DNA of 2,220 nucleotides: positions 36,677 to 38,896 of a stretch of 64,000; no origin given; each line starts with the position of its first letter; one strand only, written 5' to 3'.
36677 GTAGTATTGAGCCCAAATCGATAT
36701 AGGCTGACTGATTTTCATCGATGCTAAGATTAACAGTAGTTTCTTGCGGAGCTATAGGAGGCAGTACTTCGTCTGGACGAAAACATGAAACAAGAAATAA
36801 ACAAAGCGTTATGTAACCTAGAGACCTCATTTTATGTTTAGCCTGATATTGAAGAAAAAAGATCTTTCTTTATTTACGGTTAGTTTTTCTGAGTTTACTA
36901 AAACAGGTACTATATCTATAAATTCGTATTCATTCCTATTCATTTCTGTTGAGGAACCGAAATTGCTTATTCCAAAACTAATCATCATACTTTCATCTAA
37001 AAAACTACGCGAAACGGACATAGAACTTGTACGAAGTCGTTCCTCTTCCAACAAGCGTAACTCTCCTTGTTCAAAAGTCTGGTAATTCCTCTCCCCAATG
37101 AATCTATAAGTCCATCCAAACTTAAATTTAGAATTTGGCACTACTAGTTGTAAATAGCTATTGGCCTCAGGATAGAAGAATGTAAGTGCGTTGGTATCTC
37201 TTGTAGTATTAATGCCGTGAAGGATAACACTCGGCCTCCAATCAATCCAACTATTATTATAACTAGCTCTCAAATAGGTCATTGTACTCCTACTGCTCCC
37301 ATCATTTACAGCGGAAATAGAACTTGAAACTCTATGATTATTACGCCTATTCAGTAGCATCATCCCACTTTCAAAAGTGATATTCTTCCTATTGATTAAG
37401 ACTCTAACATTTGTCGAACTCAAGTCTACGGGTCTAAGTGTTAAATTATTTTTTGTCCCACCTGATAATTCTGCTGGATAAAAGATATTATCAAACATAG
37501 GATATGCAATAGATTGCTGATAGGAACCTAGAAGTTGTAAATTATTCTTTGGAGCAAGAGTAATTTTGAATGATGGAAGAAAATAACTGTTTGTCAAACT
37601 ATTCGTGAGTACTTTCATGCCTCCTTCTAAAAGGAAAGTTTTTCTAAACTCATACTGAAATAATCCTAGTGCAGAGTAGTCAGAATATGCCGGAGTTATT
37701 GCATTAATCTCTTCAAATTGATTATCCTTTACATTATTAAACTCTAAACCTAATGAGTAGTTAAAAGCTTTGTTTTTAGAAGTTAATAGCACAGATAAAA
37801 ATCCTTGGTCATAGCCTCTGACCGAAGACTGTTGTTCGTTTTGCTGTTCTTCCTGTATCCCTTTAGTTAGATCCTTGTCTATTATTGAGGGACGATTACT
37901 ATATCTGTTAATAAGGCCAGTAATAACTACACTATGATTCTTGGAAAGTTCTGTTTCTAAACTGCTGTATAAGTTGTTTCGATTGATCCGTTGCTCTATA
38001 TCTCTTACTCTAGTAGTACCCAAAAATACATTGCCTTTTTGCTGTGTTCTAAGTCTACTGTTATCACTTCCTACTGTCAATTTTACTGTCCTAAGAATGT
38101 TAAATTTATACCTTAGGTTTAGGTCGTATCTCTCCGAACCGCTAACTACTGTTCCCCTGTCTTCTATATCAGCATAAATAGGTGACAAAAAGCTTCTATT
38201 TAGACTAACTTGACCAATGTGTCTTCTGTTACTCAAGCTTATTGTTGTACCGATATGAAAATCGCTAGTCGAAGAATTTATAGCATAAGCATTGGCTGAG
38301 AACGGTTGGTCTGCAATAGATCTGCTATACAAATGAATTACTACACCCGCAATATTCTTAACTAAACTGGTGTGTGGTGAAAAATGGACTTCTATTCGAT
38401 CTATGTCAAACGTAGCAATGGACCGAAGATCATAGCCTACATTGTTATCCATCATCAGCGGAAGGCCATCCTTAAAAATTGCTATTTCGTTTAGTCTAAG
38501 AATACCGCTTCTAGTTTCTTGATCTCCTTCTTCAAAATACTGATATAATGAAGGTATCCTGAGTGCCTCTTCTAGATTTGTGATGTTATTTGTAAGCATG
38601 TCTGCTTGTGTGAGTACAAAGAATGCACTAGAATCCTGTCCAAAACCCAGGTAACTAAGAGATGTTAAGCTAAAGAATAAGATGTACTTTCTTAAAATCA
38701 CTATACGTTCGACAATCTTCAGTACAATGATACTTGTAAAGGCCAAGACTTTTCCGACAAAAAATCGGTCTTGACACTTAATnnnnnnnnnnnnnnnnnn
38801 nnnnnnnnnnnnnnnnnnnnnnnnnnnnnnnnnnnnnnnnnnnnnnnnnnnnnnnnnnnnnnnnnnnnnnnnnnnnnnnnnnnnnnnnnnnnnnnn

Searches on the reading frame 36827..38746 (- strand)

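Call 91: search_protein_families(library=pfam, proteins=[window:36827-38746:-], max_evalue=0.001)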
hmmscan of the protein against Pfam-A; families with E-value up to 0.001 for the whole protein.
window:36827-38746:- (639 aa): 1 family
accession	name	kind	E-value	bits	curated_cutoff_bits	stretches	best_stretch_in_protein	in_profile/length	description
PF07715.20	Plug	-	2.4e-05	25.3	23.9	1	43-129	10-99/107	TonB-dependent Receptor Plug Domain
